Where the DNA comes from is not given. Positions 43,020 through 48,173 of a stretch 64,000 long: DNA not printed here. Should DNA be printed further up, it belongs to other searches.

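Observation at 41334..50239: Paralogous coiled-coil gene pair bracketing Dim1 and a 1618-aa ankyrin/pseudokinase gene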

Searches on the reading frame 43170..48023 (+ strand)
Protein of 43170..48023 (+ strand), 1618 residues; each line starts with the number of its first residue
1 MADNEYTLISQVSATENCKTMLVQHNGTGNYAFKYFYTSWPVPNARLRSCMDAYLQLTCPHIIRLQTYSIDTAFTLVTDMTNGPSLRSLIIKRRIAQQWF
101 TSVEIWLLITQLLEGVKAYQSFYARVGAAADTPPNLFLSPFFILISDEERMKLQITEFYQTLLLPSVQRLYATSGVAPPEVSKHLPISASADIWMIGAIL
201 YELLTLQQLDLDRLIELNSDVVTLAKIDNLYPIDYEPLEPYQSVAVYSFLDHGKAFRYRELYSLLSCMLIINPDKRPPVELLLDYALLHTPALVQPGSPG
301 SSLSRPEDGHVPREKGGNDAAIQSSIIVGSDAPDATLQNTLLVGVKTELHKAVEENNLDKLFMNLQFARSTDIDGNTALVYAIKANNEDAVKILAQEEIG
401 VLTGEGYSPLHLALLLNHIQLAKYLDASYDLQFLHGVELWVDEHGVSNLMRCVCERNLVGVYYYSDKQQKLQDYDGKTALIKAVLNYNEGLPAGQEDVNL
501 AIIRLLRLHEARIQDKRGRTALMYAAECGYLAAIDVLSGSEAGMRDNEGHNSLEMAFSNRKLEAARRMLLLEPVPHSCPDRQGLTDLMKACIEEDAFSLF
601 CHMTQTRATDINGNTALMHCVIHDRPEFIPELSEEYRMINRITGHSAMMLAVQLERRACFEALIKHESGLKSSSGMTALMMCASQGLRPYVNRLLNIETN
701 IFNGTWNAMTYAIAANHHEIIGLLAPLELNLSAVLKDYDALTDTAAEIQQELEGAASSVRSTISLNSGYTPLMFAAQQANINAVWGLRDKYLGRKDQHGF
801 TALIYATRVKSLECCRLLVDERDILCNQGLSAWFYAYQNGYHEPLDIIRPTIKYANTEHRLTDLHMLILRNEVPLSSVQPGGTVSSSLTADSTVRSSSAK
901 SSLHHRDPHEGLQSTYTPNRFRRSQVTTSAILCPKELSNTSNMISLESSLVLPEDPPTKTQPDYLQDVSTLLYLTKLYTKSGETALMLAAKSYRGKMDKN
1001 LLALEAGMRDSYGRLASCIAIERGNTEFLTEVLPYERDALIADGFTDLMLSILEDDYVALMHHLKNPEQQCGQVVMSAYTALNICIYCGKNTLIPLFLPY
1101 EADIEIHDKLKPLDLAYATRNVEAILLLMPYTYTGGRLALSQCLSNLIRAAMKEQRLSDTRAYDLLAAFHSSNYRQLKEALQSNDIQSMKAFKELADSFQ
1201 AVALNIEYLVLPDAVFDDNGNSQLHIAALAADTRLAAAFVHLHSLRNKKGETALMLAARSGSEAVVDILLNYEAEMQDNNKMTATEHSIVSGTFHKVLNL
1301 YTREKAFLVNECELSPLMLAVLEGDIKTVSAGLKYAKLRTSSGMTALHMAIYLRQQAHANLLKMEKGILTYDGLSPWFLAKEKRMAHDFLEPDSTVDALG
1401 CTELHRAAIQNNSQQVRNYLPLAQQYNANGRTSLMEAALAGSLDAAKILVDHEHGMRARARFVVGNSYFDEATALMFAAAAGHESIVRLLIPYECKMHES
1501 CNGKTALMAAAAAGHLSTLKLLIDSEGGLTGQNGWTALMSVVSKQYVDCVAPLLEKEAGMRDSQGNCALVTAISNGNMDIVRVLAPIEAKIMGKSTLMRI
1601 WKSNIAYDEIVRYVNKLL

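Call 4: search_protein_families(library=pfam, proteins=[window:43170-48023:+], max_evalue=0.01)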
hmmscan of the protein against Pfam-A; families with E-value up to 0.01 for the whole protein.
window:43170-48023:+ (1618 aa): 7 families
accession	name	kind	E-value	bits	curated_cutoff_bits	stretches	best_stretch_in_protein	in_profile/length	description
PF12796.13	Ank_2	-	1.8e-96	317.3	27.3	14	1470-1525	28-82/90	Ankyrin repeats (3 copies)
PF00023.36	Ank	-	1.5e-45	151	21.1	2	1502-1525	1-23/33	Ankyrin repeat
PF13857.12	Ank_5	-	9.3e-38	128.3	27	3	512-556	10-56/56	Ankyrin repeats (many copies)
PF13637.12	Ank_4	-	1e-34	118.2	22.7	2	1475-1523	1-50/50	Ankyrin repeats (many copies)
PF13606.12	Ank_3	-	2.3e-32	107.3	22.3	0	1250-1274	2-26/30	Ankyrin repeat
PF00069.31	Pkinase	-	1.3e-08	35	31.7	1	29-283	25-258/263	Protein kinase domain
PF24521.3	Ank_KRIT1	-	2.2e-06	27.9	80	0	1402-1491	20-105/149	KRIT1 ankyrin-repeats domain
